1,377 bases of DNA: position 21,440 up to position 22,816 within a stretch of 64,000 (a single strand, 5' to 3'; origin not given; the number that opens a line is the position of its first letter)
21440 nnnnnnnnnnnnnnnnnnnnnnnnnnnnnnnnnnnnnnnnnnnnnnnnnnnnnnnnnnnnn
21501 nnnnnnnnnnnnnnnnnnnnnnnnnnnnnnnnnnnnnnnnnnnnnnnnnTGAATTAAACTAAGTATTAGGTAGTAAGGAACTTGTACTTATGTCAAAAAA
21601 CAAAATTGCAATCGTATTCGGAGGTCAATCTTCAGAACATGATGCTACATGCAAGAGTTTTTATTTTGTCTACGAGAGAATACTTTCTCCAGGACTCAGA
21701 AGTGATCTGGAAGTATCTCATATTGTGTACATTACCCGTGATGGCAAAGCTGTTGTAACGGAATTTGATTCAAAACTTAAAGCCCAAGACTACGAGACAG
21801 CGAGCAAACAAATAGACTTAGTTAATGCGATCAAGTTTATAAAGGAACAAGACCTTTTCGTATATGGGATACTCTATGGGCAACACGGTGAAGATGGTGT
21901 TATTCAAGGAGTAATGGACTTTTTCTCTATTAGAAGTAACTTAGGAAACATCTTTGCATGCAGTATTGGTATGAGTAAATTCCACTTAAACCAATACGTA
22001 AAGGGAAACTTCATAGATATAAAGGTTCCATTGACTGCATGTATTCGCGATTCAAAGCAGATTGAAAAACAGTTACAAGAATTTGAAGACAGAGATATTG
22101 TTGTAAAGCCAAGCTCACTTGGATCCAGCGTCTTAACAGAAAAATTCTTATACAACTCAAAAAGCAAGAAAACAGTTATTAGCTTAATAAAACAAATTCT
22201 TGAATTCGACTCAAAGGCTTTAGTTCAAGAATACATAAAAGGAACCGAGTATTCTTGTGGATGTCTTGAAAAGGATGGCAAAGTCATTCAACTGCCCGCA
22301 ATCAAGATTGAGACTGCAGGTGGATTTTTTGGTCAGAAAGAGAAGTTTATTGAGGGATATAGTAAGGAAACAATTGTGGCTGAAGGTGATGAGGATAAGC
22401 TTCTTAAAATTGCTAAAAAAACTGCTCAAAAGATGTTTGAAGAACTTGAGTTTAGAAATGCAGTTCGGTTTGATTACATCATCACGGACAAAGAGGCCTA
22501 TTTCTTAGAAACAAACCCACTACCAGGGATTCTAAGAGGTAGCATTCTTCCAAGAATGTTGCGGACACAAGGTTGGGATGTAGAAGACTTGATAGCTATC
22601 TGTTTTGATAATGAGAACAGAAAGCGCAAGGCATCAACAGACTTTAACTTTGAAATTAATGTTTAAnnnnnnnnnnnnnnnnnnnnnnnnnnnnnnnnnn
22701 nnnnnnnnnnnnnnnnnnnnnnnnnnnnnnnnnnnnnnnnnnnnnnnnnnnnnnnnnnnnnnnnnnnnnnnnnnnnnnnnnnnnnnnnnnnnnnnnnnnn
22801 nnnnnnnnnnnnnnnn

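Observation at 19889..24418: Island-borne van-like peptide module: Ddl-family ligase, VanX-like M15 dipeptidase and two paralogous C39-like cysteine peptidases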

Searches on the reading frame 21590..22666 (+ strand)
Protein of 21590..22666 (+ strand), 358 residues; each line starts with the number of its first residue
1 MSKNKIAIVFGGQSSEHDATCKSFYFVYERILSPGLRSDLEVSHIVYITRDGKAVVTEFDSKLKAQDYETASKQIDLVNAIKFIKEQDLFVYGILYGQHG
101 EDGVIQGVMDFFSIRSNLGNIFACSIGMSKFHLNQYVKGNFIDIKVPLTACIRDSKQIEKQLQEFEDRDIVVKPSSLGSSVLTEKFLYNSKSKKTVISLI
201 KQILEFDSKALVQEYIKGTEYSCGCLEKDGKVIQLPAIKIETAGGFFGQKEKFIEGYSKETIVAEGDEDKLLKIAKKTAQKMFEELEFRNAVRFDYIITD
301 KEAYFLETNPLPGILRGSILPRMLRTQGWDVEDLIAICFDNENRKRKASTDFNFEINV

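Call 3: search_protein_families(library=pfam, proteins=[window:21590-22666:+], max_evalue=0.01)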
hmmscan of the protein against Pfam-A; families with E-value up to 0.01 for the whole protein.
window:21590-22666:+ (358 aa): 5 families
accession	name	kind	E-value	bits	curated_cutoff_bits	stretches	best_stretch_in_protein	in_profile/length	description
PF07478.18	Dala_Dala_lig_C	-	1.5e-25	90.4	24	1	156-336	25-200/204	D-ala D-ala ligase C-terminus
PF01820.27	Dala_Dala_lig_N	-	5.6e-13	49.9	34.6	1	5-114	1-116/121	D-ala D-ala ligase N-terminus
PF02655.19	ATP-grasp_3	-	3.2e-07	31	23.2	1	130-310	4-155/160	ATP-grasp domain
PF01071.24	GARS_A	-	0.00037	20.8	27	1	143-307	14-184/194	Phosphoribosylglycinamide synthetase, ATP-grasp (A) domain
PF15632.11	ATPgrasp_Ter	-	0.0054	16.9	29.1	0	209-234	4-29/131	ATP-grasp in the biosynthetic pathway with Ter operon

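Call 4: search_protein_families(library=ncbifam, proteins=[window:21590-22666:+], max_evalue=0.01)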
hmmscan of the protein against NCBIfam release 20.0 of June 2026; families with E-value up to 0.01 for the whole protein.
window:21590-22666:+ (358 aa): 35 families (the best 25 are shown)
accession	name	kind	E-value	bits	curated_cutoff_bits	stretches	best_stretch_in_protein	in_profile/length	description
TIGR01205.1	D_ala_D_alaTIGR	subfamily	4.2e-46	157.4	245.65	1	5-340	1-315/318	D-alanine--D-alanine ligase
NF002527.0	PRK01966.1-3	equivalog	3.9e-44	151.2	310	1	3-340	2-326/332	D-alanine--D-alanine ligase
NF002378.0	PRK01372.1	subfamily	6.8e-43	146.5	243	1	62-338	33-297/305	D-alanine--D-alanine ligase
NF002528.0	PRK01966.1-4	subfamily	7.7e-41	140.1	262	1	1-336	2-352/366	D-alanine--D-alanine ligase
NF011170.0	PRK14572.1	equivalog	2.4e-36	125.6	489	1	4-336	2-339/351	D-alanyl-alanine synthetase A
NF000091.3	D_ala_D_ser_VanG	exception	6.4e-32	110.7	495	1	5-336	2-337/344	D-alanine--D-serine ligase VanG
NF000207.3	D_ala_D_ser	equivalog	5.9e-31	107.8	520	1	5-336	2-333/342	D-alanine--D-serine ligase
NF002526.0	PRK01966.1-2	equivalog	1.4e-30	106.4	449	1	1-339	1-344/362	D-alanine--D-alanine ligase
NF011169.0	PRK14571.1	equivalog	1.3e-28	100.3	404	1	67-345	34-298/300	D-alanyl-alanine synthetase A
NF002529.0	PRK01966.1-5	equivalog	1.1e-26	93.6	472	1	1-336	1-330/348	D-alanine--D-alanine ligase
NF012214.1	D_ala_D_ser_VanC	exception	1.1e-24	87.2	650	1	4-335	2-338/350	D-alanine--D-serine ligase VanC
NF002525.0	PRK01966.1-1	equivalog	2.2e-24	86.1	457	1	1-336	1-344/364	D-alanine--D-alanine ligase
NF000206.1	D_ala_D_lac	equivalog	4.7e-24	85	550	1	1-336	1-334/342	D-alanine--(R)-lactate ligase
NF011168.0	PRK14570.1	equivalog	6.7e-23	81.7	505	1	3-352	2-359/364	D-alanyl-alanine synthetase A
NF000036.1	D_ala_D_ser_VanE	exception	1.3e-22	80.4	700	1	6-350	4-350/352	D-alanine--D-serine ligase VanE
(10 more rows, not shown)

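Call 8: find_encoding_contigs(protein=window:21590-22666:+, flank=10000, max_places=10)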
Protein window:21590-22666:+ (358 aa): 1 contig read that carries it; 1 place shown.
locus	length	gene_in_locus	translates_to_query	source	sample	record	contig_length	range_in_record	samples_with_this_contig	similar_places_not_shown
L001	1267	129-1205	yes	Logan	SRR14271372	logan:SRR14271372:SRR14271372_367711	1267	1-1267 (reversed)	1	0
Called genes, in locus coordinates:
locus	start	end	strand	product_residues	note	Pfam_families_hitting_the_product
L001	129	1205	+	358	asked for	PF01820:Dala_Dala_lig_N, PF02655:ATP-grasp_3 (weak), PF07478:Dala_Dala_lig_C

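Call 9: find_homologous_proteins(query=window:21590-22666:+)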
Query window:21590-22666:+ (358 aa): 58 proteins with E <= 0.001 among 2120 candidates.
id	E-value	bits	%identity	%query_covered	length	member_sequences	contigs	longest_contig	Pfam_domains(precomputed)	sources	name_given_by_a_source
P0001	5.8e-233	790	100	100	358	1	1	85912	PF01820.28,PF02655.20,PF07478.19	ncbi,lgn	-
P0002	3.3e-206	702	87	100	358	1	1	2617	PF01820.28,PF02655.20,PF07478.19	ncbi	-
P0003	3.0e-139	482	60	100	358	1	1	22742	PF01820.28,PF02655.20,PF07478.19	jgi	jgi:D-alanine-D-alanine ligase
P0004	1.6e-138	480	59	100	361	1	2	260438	PF01820.28,PF02655.20,PF07478.19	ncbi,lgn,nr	ncbi:MAG TPA: ATP-grasp domain-containing protein [Candidatus Saccharimonadales bacterium]|nr:ATP-gr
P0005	2.3e-135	469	60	99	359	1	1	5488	PF01820.28,PF02655.20,PF07478.19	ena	-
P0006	3.4e-135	469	60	99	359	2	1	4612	PF01820.28,PF02655.20,PF07478.19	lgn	-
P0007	1.3e-133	464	58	98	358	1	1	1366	PF01820.28,PF02655.20,PF07478.19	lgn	-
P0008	1.8e-133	463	60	99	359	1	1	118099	PF01820.28,PF02655.20,PF07478.19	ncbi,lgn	-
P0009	2.0e-133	463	57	99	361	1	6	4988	PF01820.28,PF02655.20,PF07478.19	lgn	-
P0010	2.7e-133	463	57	99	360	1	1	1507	PF01820.28,PF02655.20,PF07478.19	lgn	-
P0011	2.1e-132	460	58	100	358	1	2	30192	PF01820.28,PF02655.20,PF07478.19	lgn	-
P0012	4.8e-130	452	57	100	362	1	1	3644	PF01820.28,PF02655.20,PF07478.19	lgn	-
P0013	2.9e-129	449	55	99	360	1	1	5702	PF01820.28,PF02655.20,PF07478.19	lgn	-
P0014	3.4e-124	433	54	98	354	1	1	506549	PF01820.28,PF02655.20,PF07478.19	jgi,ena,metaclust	metaclust:\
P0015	2.1e-122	427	53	98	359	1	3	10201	PF01820.28,PF02655.20,PF07478.19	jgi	jgi:D-alanine-D-alanine ligase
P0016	2.1e-121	423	52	98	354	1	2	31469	PF01820.28,PF02655.20,PF07478.19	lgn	-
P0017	4.3e-120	419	51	98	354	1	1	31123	PF01820.28,PF02655.20,PF07478.19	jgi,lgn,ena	-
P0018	1.1e-119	418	51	99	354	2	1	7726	PF01820.28,PF02655.20,PF07478.19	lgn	-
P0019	3.0e-119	416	53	99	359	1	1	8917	PF01820.28,PF02655.20,PF07478.19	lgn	-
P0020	3.3e-119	416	51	98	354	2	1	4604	PF01820.28,PF02655.20,PF07478.19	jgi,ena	-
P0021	8.0e-118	412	50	99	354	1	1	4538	PF01820.28,PF02655.20,PF07478.19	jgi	jgi:D-alanine-D-alanine ligase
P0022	6.2e-117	409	50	98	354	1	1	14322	PF01820.28,PF02655.20,PF07478.19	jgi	jgi:D-alanine-D-alanine ligase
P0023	8.7e-116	405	51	98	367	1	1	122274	PF01820.28,PF02655.20,PF07478.19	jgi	jgi:D-alanine-D-alanine ligase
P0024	2.6e-112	394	51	98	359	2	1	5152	PF01820.28,PF02655.20,PF07478.19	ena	-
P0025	1.1e-105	372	48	98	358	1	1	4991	PF01820.28,PF02655.20,PF07478.19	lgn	-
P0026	1.6e-101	358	47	99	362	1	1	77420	PF01820.28,PF02655.20,PF07478.19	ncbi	-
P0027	2.7e-88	315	60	66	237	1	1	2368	PF02655.20,PF07478.19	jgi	jgi:D-alanine-D-alanine ligase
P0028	1.4e-74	270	53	64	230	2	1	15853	PF02655.20,PF07478.19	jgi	jgi:D-alanine-D-alanine ligase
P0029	4.2e-74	268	39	95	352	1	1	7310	PF01820.28,PF07478.19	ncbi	-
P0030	1.0e-72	263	38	95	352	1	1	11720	PF01820.28,PF07478.19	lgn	-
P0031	5.0e-61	225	36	94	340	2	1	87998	PF01820.28,PF07478.19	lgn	-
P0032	2.1e-58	216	37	98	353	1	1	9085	PF01820.28,PF07478.19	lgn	-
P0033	1.1e-26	112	30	93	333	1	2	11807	PF01820.28,PF07478.19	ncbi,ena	-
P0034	5.5e-21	93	27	93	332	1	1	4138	PF01820.28,PF13535.12,PF02786.23,PF02222.28,PF02655.20,PF07478.19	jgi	jgi:D-alanine-D-alanine ligase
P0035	9.3e-21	93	27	96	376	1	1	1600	PF01820.28,PF13535.12,PF02786.23,PF02222.28,PF02655.20,PF07478.19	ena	-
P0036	2.8e-17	81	25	93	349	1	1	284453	PF01820.28,PF07478.19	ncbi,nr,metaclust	ncbi:D-alanine--D-alanine ligase [Chitinispirillum alkaliphilum]|nr:D-alanine--D-alanine ligase [Chi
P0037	3.4e-15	74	24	94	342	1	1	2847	PF01820.28,PF13535.12,PF02786.23,PF02222.28,PF08443.17,PF01071.25,PF07478.19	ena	-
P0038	5.8e-15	74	27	94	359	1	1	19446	PF01820.28,PF02786.23,PF02222.28,PF07478.19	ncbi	-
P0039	3.6e-14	71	22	99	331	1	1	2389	PF01820.28,PF13549.12,PF02786.23,PF02222.28,PF08443.17,PF02655.20,PF07478.19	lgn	-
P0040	1.8e-13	69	25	73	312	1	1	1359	PF01820.28,PF13535.12,PF02222.28,PF02655.20,PF07478.19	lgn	-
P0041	3.1e-13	68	23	94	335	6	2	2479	PF01820.28,PF13535.12,PF02786.23,PF02222.28,PF02655.20,PF07478.19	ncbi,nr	ncbi:MAG: D-alanine--D-alanine ligase [Flavisolibacter sp.]|nr:D-alanine--D-alanine ligase [Flavisol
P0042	5.8e-13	67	23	92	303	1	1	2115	PF01820.28,PF02786.23,PF02222.28,PF02655.20,PF07478.19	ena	-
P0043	2.9e-12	65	26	94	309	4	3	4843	PF01820.28,PF13535.12,PF08443.17,PF02655.20,PF07478.19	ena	-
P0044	5.6e-12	64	25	93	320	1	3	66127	PF01820.28,PF13535.12,PF02786.23,PF02222.28,PF07478.19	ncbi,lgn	-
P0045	8.0e-12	63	22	92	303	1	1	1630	PF01820.28,PF02786.23,PF02222.28,PF02655.20,PF07478.19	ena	-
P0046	1.0e-11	63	26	92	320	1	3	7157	PF01820.28,PF13535.12,PF02786.23,PF02655.20,PF07478.19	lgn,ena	-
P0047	1.1e-11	63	23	92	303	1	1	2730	PF01820.28,PF02786.23,PF02222.28,PF02655.20,PF07478.19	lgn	-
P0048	2.8e-11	61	24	97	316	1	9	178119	PF01820.28,PF13535.12,PF02786.23,PF02222.28,PF02655.20,PF07478.19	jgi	jgi:D-alanine-D-alanine ligase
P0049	2.9e-11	61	24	93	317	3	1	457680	PF01820.28,PF13535.12,PF02786.23,PF02222.28,PF02655.20,PF07478.19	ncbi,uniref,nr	ncbi:D-alanine--D-alanine ligase B [Marinobacterium nitratireducens]|uniref:D-alanine--D-alanine lig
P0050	5.6e-11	60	24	91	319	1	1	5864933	PF01820.28,PF13535.12,PF02786.23,PF02222.28,PF02655.20,PF07478.19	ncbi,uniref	ncbi:D-alanine--D-alanine ligase [Marinobacterium aestuariivivens]|uniref:D-alanine--D-alanine ligas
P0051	1.1e-10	60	24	93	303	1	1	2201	PF01820.28,PF02786.23,PF03133.21,PF02222.28,PF02655.20,PF07478.19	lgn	-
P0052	1.1e-10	59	23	93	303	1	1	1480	PF01820.28,PF02786.23,PF03133.21,PF02222.28,PF02655.20,PF07478.19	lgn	-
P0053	1.3e-10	59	22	93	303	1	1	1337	PF01820.28,PF02786.23,PF02222.28,PF02655.20,PF07478.19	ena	-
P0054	4.5e-10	57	23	96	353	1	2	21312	PF01820.28,PF02222.28,PF07478.19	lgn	-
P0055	2.7e-8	52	23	68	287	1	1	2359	PF01820.28,PF02786.23,PF02222.28,PF02655.20,PF07478.19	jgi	-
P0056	2.1e-5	42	23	74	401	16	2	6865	PF01820.28,PF02786.23,PF02222.28,PF07478.19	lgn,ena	-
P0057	8.3e-5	40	23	91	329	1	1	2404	PF01820.28,PF02786.23,PF02222.28,PF07478.19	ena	-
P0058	1.1e-4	40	22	91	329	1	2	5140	PF01820.28,PF02786.23,PF02222.28,PF07478.19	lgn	-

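Call 10: find_encoding_contigs(protein=P0004, flank=10000, max_places=2)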
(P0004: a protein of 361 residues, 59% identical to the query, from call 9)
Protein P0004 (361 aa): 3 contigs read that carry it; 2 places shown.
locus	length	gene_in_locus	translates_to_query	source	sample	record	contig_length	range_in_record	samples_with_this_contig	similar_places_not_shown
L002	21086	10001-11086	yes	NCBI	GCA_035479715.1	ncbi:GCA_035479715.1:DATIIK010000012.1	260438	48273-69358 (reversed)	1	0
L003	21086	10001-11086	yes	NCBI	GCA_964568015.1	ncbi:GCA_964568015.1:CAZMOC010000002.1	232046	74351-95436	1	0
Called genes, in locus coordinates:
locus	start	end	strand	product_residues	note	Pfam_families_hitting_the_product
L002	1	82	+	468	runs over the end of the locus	PF00133:tRNA-synt_1 (faint), PF01406:tRNA-synt_1e, PF09334:tRNA-synt_1g (faint)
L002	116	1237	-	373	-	PF01594:AI-2E_transport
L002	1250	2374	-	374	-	PF13439:Glyco_transf_4, PF13579:Glyco_trans_4_4, PF00534:Glycos_transf_1, PF13692:Glyco_trans_1_4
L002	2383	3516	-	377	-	PF13439:Glyco_transf_4, PF13477:Glyco_trans_4_2 (weak), PF13579:Glyco_trans_4_4, PF20706:GT4-conflict (weak), PF00534:Glycos_transf_1, PF13692:Glyco_trans_1_4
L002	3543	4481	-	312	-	PF00561:Abhydrolase_1, PF12697:Abhydrolase_6 (weak)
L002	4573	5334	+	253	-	PF02557:VanY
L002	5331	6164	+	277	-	PF13354:Beta-lactamase2, PF00144:Beta-lactamase (faint)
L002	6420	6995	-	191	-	-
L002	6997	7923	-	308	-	PF01633:Choline_kinase (weak), PF01636:APH, PF19974:TCAD9 (weak)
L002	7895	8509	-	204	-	PF01227:GTP_cyclohydroI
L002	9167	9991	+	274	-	-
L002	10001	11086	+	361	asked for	PF01820:Dala_Dala_lig_N, PF02655:ATP-grasp_3 (weak), PF07478:Dala_Dala_lig_C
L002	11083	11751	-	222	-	PF13529:Peptidase_C39_2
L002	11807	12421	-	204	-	PF05401:NodS (weak), PF03848:TehB, PF13489:Methyltransf_23, PF08241:Methyltransf_11, PF08242:Methyltransf_12, PF13649:Methyltransf_25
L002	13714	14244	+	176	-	PF01872:RibD_C, PF00186:DHFR_1 (faint)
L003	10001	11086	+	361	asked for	PF01820:Dala_Dala_lig_N, PF02655:ATP-grasp_3 (weak), PF07478:Dala_Dala_lig_C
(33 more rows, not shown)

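Call 11: find_encoding_contigs(protein=P0014, flank=10000, max_places=2)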
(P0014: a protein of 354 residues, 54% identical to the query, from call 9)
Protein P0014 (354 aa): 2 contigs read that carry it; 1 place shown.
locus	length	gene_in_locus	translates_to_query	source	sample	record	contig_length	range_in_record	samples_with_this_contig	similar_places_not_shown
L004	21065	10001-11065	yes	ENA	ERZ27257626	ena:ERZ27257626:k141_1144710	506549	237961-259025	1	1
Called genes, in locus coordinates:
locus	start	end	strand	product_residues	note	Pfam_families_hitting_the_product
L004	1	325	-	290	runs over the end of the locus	PF08241:Methyltransf_11 (faint), PF13649:Methyltransf_25 (faint)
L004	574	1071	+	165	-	PF16242:Pyrid_ox_like, PF01243:PNPOx_N, PF12900:Pyridox_ox_2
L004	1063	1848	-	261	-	PF01256:Carb_kinase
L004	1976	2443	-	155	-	PF03073:TspO_MBR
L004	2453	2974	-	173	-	PF01243:PNPOx_N, PF12900:Pyridox_ox_2 (weak), PF16242:Pyrid_ox_like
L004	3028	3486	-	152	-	PF16242:Pyrid_ox_like (weak), PF01243:PNPOx_N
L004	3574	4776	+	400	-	PF00871:Acetate_kinase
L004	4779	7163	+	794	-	PF09364:XFP_N, PF03894:XFP, PF09363:XFP_C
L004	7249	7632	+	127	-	-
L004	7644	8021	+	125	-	-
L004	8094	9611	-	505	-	PF13454:NAD_binding_9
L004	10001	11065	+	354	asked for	PF01820:Dala_Dala_lig_N, PF02655:ATP-grasp_3, PF07478:Dala_Dala_lig_C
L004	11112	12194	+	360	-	PF01427:Peptidase_M15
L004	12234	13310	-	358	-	PF00512:HisKA, PF02518:HATPase_c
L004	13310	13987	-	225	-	PF00072:Response_reg, PF00486:Trans_reg_C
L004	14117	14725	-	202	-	PF01978:TrmB (faint), PF12802:MarR_2 (faint), PF09339:HTH_IclR (weak)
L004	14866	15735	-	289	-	PF00106:adh_short, PF08659:KR, PF13561:adh_short_C2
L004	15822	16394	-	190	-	PF01872:RibD_C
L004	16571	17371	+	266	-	-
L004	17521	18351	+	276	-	PF00486:Trans_reg_C (weak), PF03704:BTAD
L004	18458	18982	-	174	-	PF01467:CTP_transf_like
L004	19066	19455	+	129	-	-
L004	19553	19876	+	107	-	-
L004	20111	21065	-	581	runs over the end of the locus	-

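Call 12: find_encoding_contigs(protein=P0026, flank=10000, max_places=2)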
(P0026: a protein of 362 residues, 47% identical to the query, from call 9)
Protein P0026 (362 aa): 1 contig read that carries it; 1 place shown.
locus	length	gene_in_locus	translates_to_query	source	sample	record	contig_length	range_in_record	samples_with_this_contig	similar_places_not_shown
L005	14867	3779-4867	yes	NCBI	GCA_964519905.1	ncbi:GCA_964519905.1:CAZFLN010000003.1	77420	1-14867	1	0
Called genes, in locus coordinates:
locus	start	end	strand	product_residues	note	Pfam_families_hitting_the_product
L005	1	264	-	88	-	?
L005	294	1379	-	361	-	PF05343:Peptidase_M42 (faint), PF01546:Peptidase_M20, PF07687:M20_dimer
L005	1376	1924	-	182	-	PF00583:Acetyltransf_1, PF13673:Acetyltransf_10 (weak), PF13508:Acetyltransf_7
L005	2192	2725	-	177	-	-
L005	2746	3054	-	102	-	PF01638:HxlR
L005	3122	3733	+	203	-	PF02589:LUD_dom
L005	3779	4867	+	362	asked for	PF01820:Dala_Dala_lig_N, PF02655:ATP-grasp_3, PF07478:Dala_Dala_lig_C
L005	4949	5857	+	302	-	PF00005:ABC_tran, PF13304:AAA_21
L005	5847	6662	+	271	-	PF06182:ABC2_membrane_6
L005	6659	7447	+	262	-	PF06182:ABC2_membrane_6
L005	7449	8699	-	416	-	PF09992:NAGPA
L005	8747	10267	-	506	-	PF11074:DUF2779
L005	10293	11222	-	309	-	-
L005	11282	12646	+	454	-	PF13742:tRNA_anti_2, PF02601:Exonuc_VII_L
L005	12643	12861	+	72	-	PF02609:Exonuc_VII_S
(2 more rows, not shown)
